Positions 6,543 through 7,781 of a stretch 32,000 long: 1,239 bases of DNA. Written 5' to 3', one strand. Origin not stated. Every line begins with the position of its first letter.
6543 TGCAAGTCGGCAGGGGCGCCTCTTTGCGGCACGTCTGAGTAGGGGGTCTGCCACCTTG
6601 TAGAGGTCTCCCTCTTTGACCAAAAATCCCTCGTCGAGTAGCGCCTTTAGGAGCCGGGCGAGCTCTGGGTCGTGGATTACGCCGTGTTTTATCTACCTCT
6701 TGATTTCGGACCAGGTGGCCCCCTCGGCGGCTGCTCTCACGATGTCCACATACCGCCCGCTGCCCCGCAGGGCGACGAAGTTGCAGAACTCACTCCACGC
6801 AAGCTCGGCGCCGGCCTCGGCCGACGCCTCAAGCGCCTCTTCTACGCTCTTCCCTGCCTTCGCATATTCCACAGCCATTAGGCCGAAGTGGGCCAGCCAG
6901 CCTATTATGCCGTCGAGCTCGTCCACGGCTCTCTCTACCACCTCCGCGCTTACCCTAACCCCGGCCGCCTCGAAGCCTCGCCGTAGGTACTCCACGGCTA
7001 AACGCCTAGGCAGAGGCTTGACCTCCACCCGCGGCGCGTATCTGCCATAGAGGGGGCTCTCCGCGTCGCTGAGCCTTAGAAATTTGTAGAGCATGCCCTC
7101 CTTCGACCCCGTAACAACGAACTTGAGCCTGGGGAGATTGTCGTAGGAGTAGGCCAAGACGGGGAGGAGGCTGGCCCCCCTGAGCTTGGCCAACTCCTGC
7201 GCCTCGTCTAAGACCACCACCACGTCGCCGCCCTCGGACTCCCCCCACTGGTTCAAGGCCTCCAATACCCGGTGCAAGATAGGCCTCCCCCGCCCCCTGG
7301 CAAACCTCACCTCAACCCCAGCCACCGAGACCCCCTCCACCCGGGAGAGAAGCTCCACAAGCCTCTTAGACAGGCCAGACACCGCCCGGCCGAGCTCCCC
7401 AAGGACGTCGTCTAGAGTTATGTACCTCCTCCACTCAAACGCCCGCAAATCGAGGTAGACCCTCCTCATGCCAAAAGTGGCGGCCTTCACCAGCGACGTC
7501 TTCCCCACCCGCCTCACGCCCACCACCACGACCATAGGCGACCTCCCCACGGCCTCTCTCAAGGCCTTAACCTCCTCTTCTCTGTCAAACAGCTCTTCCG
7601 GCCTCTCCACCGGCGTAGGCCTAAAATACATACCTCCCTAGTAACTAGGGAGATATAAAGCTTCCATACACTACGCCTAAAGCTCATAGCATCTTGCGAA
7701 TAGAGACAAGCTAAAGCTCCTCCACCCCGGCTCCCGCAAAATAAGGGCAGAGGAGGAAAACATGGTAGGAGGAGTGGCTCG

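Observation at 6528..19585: Pattern: three unrelated conserved genes within 13 kb each carry exactly one internal stop, always TAG, with undegraded downstream frames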

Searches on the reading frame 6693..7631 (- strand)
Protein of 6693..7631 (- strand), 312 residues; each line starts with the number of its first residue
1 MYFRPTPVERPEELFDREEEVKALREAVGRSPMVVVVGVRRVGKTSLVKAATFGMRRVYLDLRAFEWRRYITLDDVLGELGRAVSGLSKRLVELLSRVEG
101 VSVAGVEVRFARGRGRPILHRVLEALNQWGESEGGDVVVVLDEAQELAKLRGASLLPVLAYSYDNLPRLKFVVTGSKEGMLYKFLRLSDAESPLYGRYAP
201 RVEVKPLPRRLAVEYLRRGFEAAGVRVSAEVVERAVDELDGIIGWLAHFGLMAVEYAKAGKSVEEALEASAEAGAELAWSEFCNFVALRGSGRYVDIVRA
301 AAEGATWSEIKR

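Call 13: find_encoding_contigs(protein=window:6693-7631:-, flank=10000, max_places=10)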
Protein window:6693-7631:- (312 aa): 7 contigs read that carry it; 5 places shown.
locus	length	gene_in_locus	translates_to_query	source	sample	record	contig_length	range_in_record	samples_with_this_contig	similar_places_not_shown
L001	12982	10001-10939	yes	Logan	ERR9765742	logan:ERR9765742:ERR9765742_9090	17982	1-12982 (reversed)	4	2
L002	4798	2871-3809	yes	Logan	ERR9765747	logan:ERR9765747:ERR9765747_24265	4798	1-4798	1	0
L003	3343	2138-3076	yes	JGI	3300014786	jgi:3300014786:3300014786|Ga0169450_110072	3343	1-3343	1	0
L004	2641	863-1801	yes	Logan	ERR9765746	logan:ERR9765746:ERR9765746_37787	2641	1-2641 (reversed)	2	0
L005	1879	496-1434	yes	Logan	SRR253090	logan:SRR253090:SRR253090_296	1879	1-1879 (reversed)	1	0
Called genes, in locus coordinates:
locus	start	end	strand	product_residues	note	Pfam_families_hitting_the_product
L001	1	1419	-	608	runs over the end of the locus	PF09826:Beta_propel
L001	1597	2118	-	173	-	-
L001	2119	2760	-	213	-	-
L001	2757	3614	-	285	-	PF01145:Band_7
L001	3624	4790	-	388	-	PF25145:NfeD1b_N, PF01972:SDH_protease (weak), PF24961:NfeD_membrane, PF01957:NfeD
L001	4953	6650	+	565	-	PF01926:MMR_HSR1, PF02421:FeoB_N, PF07670:Gate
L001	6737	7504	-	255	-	PF13478:XdhC_C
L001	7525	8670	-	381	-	PF07992:Pyr_redox_2, PF21706:FCSD_central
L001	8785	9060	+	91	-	PF05942:PaREP1 (weak)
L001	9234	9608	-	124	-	-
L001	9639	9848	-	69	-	-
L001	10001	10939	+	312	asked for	PF20703:nSTAND1 (weak), PF01637:ATPase_2, PF13191:AAA_16, PF13173:AAA_14 (faint)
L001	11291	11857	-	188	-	-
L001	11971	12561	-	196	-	PF03070:TENA_THI-4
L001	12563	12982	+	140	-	?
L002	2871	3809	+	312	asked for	PF20703:nSTAND1 (weak), PF01637:ATPase_2, PF13191:AAA_16, PF13173:AAA_14 (faint)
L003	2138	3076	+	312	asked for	PF20703:nSTAND1 (weak), PF01637:ATPase_2, PF13191:AAA_16, PF13173:AAA_14 (faint)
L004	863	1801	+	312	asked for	PF20703:nSTAND1 (weak), PF01637:ATPase_2, PF13191:AAA_16, PF13173:AAA_14 (faint)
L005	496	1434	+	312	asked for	PF20703:nSTAND1 (weak), PF01637:ATPase_2, PF13191:AAA_16, PF13173:AAA_14 (faint)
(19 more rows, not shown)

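Call 65: search_protein_families(library=ncbifam, proteins=[L012:7867-8646:+, L011:10001-10450:+], max_evalue=0.1)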
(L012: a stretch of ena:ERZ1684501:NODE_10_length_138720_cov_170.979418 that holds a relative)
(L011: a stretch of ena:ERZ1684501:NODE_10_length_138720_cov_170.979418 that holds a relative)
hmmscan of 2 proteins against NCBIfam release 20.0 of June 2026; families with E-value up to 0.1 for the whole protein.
L012:7867-8646:+ (260 aa): 0 families

L011:10001-10450:+ (150 aa): 0 families
